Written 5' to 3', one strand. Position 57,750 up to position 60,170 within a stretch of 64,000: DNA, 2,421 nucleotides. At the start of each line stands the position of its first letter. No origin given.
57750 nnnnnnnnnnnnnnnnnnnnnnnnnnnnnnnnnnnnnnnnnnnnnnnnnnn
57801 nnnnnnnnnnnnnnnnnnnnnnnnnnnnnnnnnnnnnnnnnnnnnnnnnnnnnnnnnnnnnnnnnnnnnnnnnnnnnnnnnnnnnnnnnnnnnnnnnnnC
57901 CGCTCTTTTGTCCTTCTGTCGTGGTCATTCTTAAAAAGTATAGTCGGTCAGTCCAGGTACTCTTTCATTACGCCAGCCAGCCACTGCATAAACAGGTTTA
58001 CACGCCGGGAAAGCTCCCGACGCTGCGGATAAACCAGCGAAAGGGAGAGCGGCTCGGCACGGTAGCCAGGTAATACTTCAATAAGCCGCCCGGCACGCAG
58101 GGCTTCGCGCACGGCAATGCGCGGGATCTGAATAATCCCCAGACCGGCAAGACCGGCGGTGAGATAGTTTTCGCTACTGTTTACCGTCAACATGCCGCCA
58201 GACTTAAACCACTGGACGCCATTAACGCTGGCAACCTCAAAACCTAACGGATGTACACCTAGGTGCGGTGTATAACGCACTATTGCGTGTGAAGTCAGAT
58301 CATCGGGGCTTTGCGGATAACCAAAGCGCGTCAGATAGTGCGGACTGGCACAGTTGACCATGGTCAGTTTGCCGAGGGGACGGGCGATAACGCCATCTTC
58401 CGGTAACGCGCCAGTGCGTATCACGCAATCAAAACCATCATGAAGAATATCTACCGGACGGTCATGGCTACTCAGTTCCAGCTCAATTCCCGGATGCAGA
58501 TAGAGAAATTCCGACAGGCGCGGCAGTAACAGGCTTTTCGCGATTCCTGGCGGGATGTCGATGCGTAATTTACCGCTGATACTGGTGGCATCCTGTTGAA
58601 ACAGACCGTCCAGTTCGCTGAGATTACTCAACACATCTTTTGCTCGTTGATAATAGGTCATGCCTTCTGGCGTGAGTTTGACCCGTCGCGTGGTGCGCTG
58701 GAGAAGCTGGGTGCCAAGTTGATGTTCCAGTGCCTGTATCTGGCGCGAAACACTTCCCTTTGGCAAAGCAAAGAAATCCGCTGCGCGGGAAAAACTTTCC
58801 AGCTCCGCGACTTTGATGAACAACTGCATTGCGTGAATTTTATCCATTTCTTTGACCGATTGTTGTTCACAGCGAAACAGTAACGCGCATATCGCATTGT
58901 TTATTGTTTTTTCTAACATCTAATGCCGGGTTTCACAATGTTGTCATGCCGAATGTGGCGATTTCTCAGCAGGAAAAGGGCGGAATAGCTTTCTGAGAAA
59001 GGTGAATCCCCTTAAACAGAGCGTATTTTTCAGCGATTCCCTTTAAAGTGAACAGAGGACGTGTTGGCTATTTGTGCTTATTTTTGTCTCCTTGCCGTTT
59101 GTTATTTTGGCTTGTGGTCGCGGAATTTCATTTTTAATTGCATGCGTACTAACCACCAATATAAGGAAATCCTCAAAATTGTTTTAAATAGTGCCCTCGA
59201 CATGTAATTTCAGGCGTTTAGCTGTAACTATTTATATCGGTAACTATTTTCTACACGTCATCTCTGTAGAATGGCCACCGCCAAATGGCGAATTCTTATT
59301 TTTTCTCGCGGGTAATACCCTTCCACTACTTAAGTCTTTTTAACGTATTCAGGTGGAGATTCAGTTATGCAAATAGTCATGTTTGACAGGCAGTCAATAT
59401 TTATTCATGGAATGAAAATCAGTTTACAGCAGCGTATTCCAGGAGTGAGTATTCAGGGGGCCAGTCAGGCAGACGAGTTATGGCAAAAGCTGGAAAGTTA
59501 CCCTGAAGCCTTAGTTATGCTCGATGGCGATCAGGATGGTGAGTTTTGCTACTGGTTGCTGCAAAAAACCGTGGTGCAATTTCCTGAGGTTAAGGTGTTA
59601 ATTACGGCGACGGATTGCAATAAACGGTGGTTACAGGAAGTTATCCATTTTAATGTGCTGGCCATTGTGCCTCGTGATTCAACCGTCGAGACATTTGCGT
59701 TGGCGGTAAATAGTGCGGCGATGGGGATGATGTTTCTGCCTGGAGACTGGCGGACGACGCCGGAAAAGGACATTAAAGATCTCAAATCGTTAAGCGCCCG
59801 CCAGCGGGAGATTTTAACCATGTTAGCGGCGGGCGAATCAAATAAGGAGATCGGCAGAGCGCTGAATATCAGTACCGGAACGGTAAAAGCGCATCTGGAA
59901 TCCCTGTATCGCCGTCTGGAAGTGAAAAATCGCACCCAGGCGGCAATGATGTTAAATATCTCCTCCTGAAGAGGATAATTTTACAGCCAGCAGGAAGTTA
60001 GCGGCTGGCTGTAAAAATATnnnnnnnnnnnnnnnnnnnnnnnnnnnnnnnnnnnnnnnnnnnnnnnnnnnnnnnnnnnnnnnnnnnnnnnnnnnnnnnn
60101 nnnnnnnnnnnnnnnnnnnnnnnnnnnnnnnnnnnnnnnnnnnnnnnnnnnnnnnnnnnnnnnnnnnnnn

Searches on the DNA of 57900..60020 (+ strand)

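Call 4: search_dna_similar(query=window:57900-60020:+, collection=ecoli_genomes, mode=near, max_rows=12, rows=spread)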
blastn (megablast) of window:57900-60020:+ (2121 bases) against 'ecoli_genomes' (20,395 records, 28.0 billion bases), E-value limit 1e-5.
Records with a match: 5424; places in all: 5430; records where one place covers at least 80% of the query: 5407.
Genomes with a match: 5424 of 5426; with a place that covers at least 80% of the query: 5407. Places per genome that has any: lowest 1, median 1, highest 2. On chromosomes: 5430 places; on plasmids: 0.
Best place of each record, by identity: >=99% 2949; 95-99% 2475.
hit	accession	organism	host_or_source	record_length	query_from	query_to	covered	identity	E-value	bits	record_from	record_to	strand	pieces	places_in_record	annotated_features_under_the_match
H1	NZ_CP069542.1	Escherichia coli strain FDAARGOS_1248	Homo sapiens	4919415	1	2121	100%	100.0%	0e+0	3917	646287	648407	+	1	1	rcdB: LysR family transcriptional regulator | yhjB: helix-turn-helix transcriptional regulator | treF: alpha,alpha-trehalase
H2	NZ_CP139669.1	Escherichia coli strain TP6-3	Homo sapiens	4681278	1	2121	100%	100.0%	0e+0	3912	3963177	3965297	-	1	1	rcdB: LysR family transcriptional regulator | yhjB: helix-turn-helix transcriptional regulator | treF: alpha,alpha-trehalase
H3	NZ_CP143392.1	Escherichia coli strain HD12480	Homo sapiens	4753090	1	2121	100%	99.9%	0e+0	3906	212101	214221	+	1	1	rcdB: LysR family transcriptional regulator | yhjB: helix-turn-helix transcriptional regulator | treF: alpha,alpha-trehalase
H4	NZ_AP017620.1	Escherichia coli strain MRY15-131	Bos taurus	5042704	1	2121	100%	99.2%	0e+0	3818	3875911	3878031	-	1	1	rcdB: LysR family transcriptional regulator | yhjB: helix-turn-helix transcriptional regulator | treF: alpha,alpha-trehalase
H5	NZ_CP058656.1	Escherichia coli strain WCHEC035125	sewage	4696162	1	2121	100%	99.1%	0e+0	3812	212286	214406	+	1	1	rcdB: LysR family transcriptional regulator | yhjB: helix-turn-helix transcriptional regulator | treF: alpha,alpha-trehalase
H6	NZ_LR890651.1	Escherichia coli strain MINF_2E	Homo sapiens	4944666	1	2121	100%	99.1%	0e+0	3812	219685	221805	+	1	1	rcdB: LysR family transcriptional regulator | yhjB: helix-turn-helix transcriptional regulator | treF: alpha,alpha-trehalase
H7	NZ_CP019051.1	Escherichia coli strain CRE1540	Homo sapiens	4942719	1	2121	100%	99.0%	0e+0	3795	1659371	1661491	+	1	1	rcdB: LysR family transcriptional regulator | yhjB: helix-turn-helix transcriptional regulator | treF: alpha,alpha-trehalase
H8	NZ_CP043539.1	Escherichia coli O157 strain Al Ain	camel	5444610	1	2121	100%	98.8%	0e+0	3779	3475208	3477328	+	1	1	rcdB: LysR family transcriptional regulator | yhjB: helix-turn-helix transcriptional regulator | treF: alpha,alpha-trehalase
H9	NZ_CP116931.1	Escherichia coli strain MLI106K1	Homo sapiens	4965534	1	2121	100%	98.2%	0e+0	3701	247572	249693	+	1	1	rcdB: LysR family transcriptional regulator | yhjB: helix-turn-helix transcriptional regulator | treF: alpha,alpha-trehalase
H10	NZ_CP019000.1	Escherichia coli strain Ecol_AZ153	Homo sapiens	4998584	1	2121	100%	97.8%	0e+0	3661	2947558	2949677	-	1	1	rcdB: LysR family transcriptional regulator | yhjB: helix-turn-helix transcriptional regulator | treF: alpha,alpha-trehalase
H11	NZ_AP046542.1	Escherichia coli strain SK0832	Homo sapiens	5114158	1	2121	100%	97.8%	0e+0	3661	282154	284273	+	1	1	rcdB: LysR family transcriptional regulator | yhjB: helix-turn-helix transcriptional regulator | treF: alpha,alpha-trehalase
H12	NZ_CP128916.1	Escherichia coli strain TUM13770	Homo sapiens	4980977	1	1227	58%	97.5%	0e+0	2093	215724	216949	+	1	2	rcdB: LysR family transcriptional regulator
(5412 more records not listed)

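Call 5: get_annotated_region(hit=H1, flank=4500)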
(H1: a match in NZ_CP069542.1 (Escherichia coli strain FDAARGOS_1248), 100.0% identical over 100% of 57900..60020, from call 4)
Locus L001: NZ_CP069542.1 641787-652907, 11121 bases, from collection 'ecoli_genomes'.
description: Escherichia coli strain FDAARGOS_1248 chromosome, complete genome
organism: Escherichia coli strain FDAARGOS_1248 (NCBI taxid 562)
replicon: chromosome; assembly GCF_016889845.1
host: Homo sapiens; source: missing; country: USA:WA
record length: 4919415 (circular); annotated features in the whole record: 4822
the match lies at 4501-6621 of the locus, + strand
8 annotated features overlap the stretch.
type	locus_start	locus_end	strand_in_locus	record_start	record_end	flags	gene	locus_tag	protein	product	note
CDS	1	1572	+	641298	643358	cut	yhjG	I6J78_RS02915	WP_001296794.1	AsmA family protein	-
CDS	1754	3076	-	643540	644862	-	yhjE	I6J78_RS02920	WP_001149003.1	MFS transporter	-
CDS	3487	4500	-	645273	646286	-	yhjD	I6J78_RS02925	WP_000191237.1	inner membrane protein YhjD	-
CDS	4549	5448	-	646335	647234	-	rcdB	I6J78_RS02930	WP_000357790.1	LysR family transcriptional regulator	-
CDS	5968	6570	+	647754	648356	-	yhjB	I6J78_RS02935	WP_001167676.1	helix-turn-helix transcriptional regulator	-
CDS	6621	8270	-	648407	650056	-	treF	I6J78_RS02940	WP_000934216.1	alpha,alpha-trehalase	-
CDS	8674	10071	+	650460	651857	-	ccp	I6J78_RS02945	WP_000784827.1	cytochrome c peroxidase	-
CDS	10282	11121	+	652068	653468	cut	gadA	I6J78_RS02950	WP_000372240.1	glutamate decarboxylase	-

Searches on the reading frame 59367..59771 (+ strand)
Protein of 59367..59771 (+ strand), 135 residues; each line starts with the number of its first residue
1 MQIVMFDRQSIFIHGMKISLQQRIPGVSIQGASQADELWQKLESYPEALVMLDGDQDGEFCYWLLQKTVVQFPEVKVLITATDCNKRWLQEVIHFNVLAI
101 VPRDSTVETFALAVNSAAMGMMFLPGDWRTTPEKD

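Call 22: search_solved_structures(query=window:59367-59750:+, max_evalue=10, show_alignments=5)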
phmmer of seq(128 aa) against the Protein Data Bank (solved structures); distinct sequences matched with E-value up to 10: 1.
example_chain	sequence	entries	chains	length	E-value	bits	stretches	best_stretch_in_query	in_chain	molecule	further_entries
6tm2_E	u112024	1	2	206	0.16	15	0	46-64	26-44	Mucin-2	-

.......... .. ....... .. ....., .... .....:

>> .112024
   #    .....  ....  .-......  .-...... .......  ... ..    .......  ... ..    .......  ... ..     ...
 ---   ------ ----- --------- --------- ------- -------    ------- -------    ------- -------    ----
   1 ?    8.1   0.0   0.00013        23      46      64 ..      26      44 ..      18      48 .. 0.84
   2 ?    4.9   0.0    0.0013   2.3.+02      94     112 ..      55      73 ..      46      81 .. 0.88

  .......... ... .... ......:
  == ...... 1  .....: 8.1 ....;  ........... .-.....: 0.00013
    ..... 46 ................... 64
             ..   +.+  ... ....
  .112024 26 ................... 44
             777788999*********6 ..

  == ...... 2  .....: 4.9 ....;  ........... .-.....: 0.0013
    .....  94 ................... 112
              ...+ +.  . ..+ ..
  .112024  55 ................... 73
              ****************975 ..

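Call 36: search_protein_representatives(protein=window:59367-59771:+)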
Query: 135 residues. Proteins with E-value up to 0.001 (for the whole library): 46; up to 1e-10: 25; up to 1e-30: 7. The best 46 are listed.
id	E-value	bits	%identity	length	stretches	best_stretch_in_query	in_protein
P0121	4.4e-71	253.1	96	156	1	1-121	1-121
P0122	4.3e-66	236.9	99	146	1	1-109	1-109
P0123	1.2e-64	232.2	98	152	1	1-109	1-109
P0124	8.1e-48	177.8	94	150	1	51-135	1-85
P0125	6.8e-46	171.6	93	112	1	1-87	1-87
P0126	3.5e-37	143.4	54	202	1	1-128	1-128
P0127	1.3e-33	131.8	65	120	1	1-94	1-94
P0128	1.6e-28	115.3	57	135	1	1-91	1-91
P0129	1.5e-27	112.3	100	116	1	82-135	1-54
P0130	4.3e-26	107.5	38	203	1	2-133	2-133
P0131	6.4e-25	103.7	96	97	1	1-55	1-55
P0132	7.1e-22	93.9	96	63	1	1-50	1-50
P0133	1.1e-21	93.2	100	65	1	78-124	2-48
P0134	2.2e-20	89.1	40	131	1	1-110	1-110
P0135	1.3e-19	86.5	78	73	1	1-54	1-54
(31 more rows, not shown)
